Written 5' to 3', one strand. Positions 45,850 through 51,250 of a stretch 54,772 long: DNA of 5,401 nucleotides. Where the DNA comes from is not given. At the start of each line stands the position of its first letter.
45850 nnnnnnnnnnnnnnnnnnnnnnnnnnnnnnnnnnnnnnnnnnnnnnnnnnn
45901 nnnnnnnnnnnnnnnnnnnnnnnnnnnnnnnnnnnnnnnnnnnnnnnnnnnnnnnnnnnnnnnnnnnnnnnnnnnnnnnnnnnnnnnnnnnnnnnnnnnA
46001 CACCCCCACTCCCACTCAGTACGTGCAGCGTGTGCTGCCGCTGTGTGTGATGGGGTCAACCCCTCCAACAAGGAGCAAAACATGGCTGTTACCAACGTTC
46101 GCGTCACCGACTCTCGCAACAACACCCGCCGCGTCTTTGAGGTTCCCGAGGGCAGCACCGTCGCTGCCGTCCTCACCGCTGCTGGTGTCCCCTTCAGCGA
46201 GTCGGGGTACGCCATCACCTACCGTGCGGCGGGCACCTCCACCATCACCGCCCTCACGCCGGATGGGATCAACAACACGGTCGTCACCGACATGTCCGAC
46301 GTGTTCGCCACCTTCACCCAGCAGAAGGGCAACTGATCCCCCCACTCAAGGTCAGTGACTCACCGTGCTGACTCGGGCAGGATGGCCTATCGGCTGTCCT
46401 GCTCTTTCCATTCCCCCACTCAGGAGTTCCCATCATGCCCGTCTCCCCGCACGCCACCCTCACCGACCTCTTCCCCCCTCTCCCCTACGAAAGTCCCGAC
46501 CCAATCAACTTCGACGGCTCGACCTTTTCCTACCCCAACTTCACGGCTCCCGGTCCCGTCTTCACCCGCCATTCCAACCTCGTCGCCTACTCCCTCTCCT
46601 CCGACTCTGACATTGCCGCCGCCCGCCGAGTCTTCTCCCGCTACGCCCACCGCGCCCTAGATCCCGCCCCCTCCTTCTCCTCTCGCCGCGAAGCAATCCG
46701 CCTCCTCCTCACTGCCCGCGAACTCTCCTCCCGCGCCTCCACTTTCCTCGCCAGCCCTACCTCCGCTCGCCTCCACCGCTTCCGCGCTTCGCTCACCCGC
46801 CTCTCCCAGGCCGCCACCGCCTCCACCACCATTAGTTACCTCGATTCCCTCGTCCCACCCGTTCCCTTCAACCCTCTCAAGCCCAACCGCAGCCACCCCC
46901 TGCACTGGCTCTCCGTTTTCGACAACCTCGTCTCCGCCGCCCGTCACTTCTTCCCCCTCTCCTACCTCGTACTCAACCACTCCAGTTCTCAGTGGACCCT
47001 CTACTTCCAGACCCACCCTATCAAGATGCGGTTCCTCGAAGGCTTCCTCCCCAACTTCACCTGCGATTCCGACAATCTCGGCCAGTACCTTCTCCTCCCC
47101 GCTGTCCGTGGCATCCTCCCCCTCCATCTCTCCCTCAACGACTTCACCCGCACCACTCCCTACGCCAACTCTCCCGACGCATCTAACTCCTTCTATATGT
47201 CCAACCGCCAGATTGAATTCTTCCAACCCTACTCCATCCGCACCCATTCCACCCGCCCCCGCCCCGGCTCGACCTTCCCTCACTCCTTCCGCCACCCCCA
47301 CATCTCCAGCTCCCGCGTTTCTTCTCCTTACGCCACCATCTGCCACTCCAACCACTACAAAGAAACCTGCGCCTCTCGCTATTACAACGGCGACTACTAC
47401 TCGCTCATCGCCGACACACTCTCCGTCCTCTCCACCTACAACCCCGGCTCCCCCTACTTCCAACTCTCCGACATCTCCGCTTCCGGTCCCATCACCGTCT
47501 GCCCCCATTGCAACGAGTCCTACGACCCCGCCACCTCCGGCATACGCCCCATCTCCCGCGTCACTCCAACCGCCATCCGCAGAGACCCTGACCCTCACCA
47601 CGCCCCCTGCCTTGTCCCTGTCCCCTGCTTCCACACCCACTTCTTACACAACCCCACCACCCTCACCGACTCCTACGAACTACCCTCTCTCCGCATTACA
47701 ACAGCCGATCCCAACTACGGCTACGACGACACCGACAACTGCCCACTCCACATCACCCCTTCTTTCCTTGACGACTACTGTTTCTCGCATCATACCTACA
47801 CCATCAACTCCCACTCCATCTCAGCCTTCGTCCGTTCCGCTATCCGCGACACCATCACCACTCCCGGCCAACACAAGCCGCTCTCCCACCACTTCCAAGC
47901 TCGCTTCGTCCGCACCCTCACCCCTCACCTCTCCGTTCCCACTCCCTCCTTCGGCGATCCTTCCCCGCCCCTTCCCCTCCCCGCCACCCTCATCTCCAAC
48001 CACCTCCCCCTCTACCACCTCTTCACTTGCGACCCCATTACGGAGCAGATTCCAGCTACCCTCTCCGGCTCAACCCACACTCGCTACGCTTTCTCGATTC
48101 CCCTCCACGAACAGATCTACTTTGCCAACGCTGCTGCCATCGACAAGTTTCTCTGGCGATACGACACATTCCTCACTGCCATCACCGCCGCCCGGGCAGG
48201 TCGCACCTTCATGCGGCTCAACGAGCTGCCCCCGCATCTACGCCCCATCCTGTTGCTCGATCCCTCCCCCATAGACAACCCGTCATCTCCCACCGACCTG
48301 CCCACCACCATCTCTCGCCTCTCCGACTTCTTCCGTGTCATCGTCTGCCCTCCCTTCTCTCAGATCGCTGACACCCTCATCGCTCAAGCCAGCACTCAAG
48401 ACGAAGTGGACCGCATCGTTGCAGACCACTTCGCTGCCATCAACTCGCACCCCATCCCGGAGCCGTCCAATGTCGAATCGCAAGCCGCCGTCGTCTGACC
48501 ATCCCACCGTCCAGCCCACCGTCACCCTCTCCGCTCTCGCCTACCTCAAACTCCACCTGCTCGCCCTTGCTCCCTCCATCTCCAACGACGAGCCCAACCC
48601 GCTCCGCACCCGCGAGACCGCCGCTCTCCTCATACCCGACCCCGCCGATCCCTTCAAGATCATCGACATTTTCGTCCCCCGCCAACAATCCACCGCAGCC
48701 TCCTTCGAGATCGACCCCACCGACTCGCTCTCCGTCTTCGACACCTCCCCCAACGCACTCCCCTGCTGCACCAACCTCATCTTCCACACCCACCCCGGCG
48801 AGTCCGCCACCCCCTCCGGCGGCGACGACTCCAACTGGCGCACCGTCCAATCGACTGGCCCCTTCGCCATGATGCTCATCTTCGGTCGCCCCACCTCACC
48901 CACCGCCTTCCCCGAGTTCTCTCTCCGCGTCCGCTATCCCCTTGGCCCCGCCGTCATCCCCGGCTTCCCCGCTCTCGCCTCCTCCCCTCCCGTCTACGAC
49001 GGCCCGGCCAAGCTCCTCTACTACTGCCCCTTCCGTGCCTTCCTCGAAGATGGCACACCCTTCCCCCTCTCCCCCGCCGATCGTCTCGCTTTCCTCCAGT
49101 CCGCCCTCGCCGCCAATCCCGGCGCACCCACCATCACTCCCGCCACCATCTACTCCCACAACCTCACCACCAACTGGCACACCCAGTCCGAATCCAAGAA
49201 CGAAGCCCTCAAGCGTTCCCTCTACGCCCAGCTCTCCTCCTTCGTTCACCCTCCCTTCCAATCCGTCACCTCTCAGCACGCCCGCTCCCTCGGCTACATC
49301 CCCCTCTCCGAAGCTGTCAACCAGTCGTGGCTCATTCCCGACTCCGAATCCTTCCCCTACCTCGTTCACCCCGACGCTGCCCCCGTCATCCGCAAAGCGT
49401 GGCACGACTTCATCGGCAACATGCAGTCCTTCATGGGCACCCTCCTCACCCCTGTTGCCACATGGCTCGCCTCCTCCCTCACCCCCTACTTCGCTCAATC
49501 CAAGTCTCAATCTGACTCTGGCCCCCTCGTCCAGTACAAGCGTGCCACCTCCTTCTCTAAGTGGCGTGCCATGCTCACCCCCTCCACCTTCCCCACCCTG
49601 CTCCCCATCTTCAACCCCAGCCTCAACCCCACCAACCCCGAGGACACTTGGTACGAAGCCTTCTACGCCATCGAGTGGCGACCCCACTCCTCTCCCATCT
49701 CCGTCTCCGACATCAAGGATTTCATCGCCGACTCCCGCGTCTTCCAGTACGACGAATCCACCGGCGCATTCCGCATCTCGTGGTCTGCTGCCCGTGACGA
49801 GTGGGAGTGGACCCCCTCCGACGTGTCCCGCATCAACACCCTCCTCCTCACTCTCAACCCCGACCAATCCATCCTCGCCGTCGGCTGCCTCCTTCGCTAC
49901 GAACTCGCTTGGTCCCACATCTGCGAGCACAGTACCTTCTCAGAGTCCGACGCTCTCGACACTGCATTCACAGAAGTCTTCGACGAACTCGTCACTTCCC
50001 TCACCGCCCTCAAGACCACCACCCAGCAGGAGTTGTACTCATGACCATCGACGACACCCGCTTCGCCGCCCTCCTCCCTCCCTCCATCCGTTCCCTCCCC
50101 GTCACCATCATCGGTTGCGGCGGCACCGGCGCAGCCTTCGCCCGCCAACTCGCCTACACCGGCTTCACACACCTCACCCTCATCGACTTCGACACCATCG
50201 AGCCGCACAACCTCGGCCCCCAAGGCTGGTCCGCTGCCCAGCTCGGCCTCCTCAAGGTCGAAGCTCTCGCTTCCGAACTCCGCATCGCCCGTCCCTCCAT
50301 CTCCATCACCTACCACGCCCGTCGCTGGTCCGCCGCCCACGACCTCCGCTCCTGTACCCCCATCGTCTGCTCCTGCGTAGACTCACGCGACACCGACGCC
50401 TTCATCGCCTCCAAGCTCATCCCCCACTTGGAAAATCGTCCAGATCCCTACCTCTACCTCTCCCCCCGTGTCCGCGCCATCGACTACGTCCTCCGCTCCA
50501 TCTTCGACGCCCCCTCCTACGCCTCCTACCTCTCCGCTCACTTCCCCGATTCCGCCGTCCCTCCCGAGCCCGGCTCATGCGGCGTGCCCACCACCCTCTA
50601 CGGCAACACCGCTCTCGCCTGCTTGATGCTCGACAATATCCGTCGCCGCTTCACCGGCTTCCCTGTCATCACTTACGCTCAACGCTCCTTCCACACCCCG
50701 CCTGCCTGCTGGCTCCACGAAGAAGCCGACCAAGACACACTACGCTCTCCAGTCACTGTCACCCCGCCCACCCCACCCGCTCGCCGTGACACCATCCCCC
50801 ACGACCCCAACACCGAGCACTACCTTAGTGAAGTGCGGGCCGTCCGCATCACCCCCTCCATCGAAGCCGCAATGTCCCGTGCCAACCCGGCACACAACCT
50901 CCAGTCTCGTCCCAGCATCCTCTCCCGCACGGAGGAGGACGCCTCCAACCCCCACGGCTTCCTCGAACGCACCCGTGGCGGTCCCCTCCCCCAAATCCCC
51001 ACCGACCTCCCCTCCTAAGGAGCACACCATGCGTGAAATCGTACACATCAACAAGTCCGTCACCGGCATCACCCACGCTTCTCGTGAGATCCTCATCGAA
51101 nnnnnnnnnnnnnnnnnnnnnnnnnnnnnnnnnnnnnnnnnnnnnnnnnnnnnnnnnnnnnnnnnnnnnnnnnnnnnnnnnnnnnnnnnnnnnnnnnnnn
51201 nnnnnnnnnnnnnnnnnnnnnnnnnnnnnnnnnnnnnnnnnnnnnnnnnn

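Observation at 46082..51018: Phage-borne ubiquitin-like conjugation or sulfur-carrier operon: beta-grasp Ubl, 687-aa orphan, JAMM/JAB protease, E1-like enzyme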

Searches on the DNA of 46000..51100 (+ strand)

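Call 6: search_dna_similar(query=window:46000-51100:+, collection=phages, mode=distant, max_rows=20)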
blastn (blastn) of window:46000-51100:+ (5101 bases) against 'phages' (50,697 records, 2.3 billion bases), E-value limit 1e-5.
No match.

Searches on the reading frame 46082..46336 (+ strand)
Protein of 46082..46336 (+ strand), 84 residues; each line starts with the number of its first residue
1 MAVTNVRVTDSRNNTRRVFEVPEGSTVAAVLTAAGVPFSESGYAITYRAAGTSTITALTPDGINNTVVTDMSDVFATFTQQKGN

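Call 3: search_protein_families(library=pfam, proteins=[window:46082-46336:+], max_evalue=1)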
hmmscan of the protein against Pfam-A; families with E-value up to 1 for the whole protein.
window:46082-46336:+ (84 aa): 3 families
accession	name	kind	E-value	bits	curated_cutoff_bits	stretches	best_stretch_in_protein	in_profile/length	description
PF13510.11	Fer2_4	-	0.034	14.6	22.8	1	19-43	13-37/82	2Fe-2S iron-sulfur cluster binding domain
PF03671.20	Ufm1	-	0.046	14.1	27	1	8-39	8-39/75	Ubiquitin fold modifier 1 protein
PF10531.15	SLBB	-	0.079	13.2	27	1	18-35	13-30/55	SLBB domain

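Call 4: search_protein_families(library=padloc, proteins=[window:46082-46336:+], max_evalue=1)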
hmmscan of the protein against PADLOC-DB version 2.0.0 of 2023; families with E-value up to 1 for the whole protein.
window:46082-46336:+ (84 aa): 0 families

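Call 5: search_protein_families(library=phrogs, proteins=[window:46082-46336:+], max_evalue=1)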
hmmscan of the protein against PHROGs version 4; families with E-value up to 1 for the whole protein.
window:46082-46336:+ (84 aa): 3 families
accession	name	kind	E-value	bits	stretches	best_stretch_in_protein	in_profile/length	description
phrog_11730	-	unknown function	0.014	16.3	1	48-70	25-47/65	-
phrog_35609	-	unknown function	0.19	11.8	1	16-75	147-200/297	-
phrog_18687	-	unknown function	0.36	12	0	23-43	7-27/45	-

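Call 44: search_protein_families(library=ncbifam, proteins=[window:46082-46336:+], max_evalue=0.1)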
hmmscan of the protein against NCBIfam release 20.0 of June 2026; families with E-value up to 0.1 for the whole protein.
window:46082-46336:+ (84 aa): 1 family
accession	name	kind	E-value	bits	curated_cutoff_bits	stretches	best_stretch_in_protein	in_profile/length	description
TIGR04203.1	RPT_S_cricet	repeat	0.015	15.4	60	1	51-69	12-30/38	TIGR04203-type repeat-containing surface protein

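Call 49: search_solved_structures(query=A5, max_evalue=10, show_alignments=2)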
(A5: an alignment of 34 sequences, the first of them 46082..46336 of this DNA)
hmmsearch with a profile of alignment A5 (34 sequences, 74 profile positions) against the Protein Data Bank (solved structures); distinct sequences matched with E-value up to 10: 10.
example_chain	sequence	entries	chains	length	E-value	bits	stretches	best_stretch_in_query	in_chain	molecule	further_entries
8ub3_A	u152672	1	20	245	0.00095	22.3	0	30-65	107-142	DpHF7 filament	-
8uao_A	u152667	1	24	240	0.0026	20.9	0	25-65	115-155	DpHF18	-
8ubg_A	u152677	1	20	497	0.034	17.3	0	26-65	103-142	DpHF19,Green fluorescent protein (Fragment)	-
2q5w_D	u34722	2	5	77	0.16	15.1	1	15-64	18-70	Molybdopterin converting factor, subunit 1 | Molybdopterin synthase small subunit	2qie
1f0z_A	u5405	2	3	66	0.31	14.2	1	17-63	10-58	THIS PROTEIN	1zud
3von_A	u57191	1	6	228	0.53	13.5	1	6-47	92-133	Ubiquitin thioesterase OTUB1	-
4i6l_A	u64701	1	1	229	0.53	13.5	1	6-47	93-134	Ubiquitin thioesterase OTUB1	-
2zfy_A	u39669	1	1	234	0.57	13.4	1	6-47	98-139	Ubiquitin thioesterase OTUB1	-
5lda_B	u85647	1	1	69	0.76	13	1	1-66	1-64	SAMP2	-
28jw_d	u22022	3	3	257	1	12.5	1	24-49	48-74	Small ribosomal subunit protein uS4c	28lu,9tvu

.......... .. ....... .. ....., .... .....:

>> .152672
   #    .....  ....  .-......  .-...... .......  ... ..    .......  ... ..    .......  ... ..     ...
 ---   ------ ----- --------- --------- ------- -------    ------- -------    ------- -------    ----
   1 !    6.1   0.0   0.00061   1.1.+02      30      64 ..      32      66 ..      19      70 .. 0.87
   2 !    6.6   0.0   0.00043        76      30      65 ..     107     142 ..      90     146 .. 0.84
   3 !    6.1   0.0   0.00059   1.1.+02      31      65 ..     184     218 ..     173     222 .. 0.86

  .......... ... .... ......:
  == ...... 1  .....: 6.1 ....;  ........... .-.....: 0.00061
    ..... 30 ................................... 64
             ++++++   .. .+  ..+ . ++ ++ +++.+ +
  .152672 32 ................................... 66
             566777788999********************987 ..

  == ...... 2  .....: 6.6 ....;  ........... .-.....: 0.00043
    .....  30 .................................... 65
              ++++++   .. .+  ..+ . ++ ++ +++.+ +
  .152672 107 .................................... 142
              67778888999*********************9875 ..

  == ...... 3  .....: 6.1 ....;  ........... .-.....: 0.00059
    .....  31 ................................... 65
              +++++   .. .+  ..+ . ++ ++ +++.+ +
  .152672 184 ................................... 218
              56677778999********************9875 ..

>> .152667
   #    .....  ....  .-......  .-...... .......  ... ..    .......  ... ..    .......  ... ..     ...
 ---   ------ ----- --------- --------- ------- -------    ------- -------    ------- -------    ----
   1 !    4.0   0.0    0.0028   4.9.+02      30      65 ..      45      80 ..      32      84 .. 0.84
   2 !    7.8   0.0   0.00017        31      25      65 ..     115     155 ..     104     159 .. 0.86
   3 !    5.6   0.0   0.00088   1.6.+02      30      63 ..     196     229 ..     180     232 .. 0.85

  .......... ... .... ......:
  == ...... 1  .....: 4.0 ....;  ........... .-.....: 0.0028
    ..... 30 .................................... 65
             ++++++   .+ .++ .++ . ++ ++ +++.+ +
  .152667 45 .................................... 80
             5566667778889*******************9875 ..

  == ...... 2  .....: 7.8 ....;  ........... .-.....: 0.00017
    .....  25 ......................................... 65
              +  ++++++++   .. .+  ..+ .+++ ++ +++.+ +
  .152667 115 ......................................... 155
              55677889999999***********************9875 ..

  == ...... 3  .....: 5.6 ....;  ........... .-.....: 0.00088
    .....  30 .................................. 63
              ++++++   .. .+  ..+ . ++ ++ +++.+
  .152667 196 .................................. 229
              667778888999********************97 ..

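Call 67: predict_structure(alignment_id=A6)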
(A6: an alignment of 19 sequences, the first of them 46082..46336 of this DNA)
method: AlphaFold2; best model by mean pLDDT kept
length: 84 residues; sequences in the alignment: 19
mean_pLDDT: 86.7   pTM: 0.75
mean pLDDT of the five models: 86.7, 85.9, 85.8, 85.1, 85.1
residues with pLDDT >= 90: 53; 70-90: 22; 50-70: 6; < 50: 3
segments of 3 or more residues with pLDDT < 50: 82-84
pLDDT, mean of each block of 10 residues (from residue 1): 89 90 93 82 87 90 92 87 45
secondary structure, 60 per line:
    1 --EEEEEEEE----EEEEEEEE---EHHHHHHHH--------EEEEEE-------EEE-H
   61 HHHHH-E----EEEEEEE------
elements in order: E3-10 E15-22 H27-34 E43-48 E56-58 H60-65 E72-78

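Call 69: fold_search(model_id=the predicted structure, library=pdb)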
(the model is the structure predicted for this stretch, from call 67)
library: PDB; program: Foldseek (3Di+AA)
matches with E <= 10: 1531; with E <= 0.001: 9
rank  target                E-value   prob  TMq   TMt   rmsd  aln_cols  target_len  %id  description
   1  9nkg_z                4.3e-04  1.00  0.49  0.38   6.6        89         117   17  Structure of substrate engaged MIDN-bound human 26S proteasome, EB-MIDN (Composite map) (released 2025-05-07)
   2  1wjn_MODEL_1_A        5.9e-04  1.00  0.61  0.55   3.7        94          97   13  Solution structure of the C-terminal ubiquitin-like domain of mouse tubulin-specific chaperone e (released 2004-11-29)
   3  5tvq_B                8.0e-04  0.99  0.36  0.39   6.9        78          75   18  Mouse Tdp2 catalytic domain bound to SUMO2 (released 2017-09-27)
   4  8oi3_C                8.5e-04  1.00  0.45  0.48   6.5        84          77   18  Structure of NopD with AtSUMO2 (released 2024-04-03)
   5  1u4a_MODEL_1_A        8.5e-04  1.00  0.44  0.46   6.2        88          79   19  Solution structure of human SUMO-3 C47S (released 2005-03-08)
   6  5d2m_E                9.1e-04  0.99  0.41  0.42   6.9        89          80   20  Complex between human SUMO2-RANGAP1, UBC9 and ZNF451 (released 2015-11-04)
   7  1wyw_B                9.1e-04  0.99  0.39  0.41   7.2        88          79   15  Crystal Structure of SUMO1-conjugated thymine DNA glycosylase (released 2005-06-21)
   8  9nki_z                9.7e-04  1.00  0.50  0.51   6.2        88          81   18  Structure of substrate engaged MIDN-bound human 26S proteasome, EB MIDN_UBL state (Composite map) (released 2025-05-07)
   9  2io1_B                9.7e-04  0.99  0.38  0.39   6.8        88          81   20  Crystal structure of human Senp2 in complex with preSUMO-3 (released 2006-11-14)
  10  2vrr_B                1.0e-03  1.00  0.49  0.52   4.7        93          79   12  Structure of SUMO modified Ubc9 (released 2008-08-19)
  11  9m1m_E                1.1e-03  1.00  0.59  0.12   3.3        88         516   10  Cryo-EM structure of the TBC-DEC-Arl2-alpha-beta-tubulin complex with GDP-AlFx (released 2025-10-22)
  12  2d07_B                1.2e-03  1.00  0.46  0.50   6.5        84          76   14  Crystal Structure of SUMO-3-modified Thymine-DNA Glycosylase (released 2006-06-06)
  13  9m1l_E                1.3e-03  1.00  0.57  0.12   3.3        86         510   10  Cryo-EM structure of the TBC-DE-Arl2-alpha-beta-tubulin complex with GTP (released 2025-10-22)
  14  5eql_B                1.3e-03  0.99  0.38  0.40   6.1        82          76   17  Isoform-specific inhibition of SUMO-dependent protein-protein interactions (released 2016-11-23)
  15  3jyu_B                1.4e-03  1.00  0.60  0.28   4.0        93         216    9  Crystal structure of the N-terminal domains of the ubiquitin specific peptidase 4 (USP4) (released 2009-10-20)
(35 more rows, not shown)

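Call 87: fold_search(model_id=the predicted structure, library=viral)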
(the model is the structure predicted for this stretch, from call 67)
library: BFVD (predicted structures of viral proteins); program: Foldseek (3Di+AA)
matches with E <= 10: 498; with E <= 0.001: 1
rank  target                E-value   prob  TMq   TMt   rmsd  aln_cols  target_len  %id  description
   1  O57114                8.0e-04  0.99  0.40  0.19   6.8        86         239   19  Nonstructural protein P125-2 (Fragment) [Bovine viral diarrhea virus]
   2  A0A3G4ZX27            1.4e-03  1.00  0.57  0.18   4.2        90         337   16  UV excision repair protein RAD23-like protein [Faunusvirus sp.]
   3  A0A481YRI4            1.8e-03  1.00  0.62  0.33   3.2        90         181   11  Ubiquitin [Marseillevirus LCMAC101]
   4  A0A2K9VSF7            2.0e-03  1.00  0.46  0.31   6.4        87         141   14  V-UBI [Mythimna unipuncta nucleopolyhedrovirus]
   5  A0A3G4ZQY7            2.1e-03  1.00  0.53  0.22   3.9        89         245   16  Ubiquitin family protein [Barrevirus sp.]
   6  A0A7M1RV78            2.6e-03  1.00  0.58  0.54   6.6        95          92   18  Uncharacterized protein [uncultured phage cr106_1]
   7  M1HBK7                2.6e-03  1.00  0.49  0.42   6.2        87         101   16  (no name in the UniProt tables at hand)
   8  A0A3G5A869            2.9e-03  1.00  0.49  0.51   5.9        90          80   11  Polyubiquitin [Hyperionvirus sp.]
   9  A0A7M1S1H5            3.3e-03  1.00  0.61  0.28   3.3        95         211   13  Uncharacterized protein [uncultured phage cr111_1]
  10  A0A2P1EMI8            3.7e-03  1.00  0.66  0.60   3.3        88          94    7  Ubiquitin-like domain-containing protein [Moumouvirus australiensis]
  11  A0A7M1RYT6            4.2e-03  0.99  0.49  0.17  10.4        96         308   12  Large ribosomal subunit protein bL12 C-terminal domain-containing protein [uncultured phage cr126_1]
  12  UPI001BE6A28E         4.8e-03  0.99  0.52  0.21  10.2        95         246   15  (no name look-up for this kind of identifier)
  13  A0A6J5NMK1            5.1e-03  1.00  0.63  0.20   4.2        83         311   20  Uncharacterized protein [uncultured Caudovirales phage]
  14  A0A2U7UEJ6            5.1e-03  0.99  0.47  0.15   8.3        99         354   12  Uncharacterized protein [Pandoravirus macleodensis]
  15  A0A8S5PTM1            5.4e-03  1.00  0.62  0.63   3.7        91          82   18  NFATC2-interacting protein fold, Methylation, Nucleus, TRANSCRIPTION.0A [Siphoviridae sp. ct96x5]
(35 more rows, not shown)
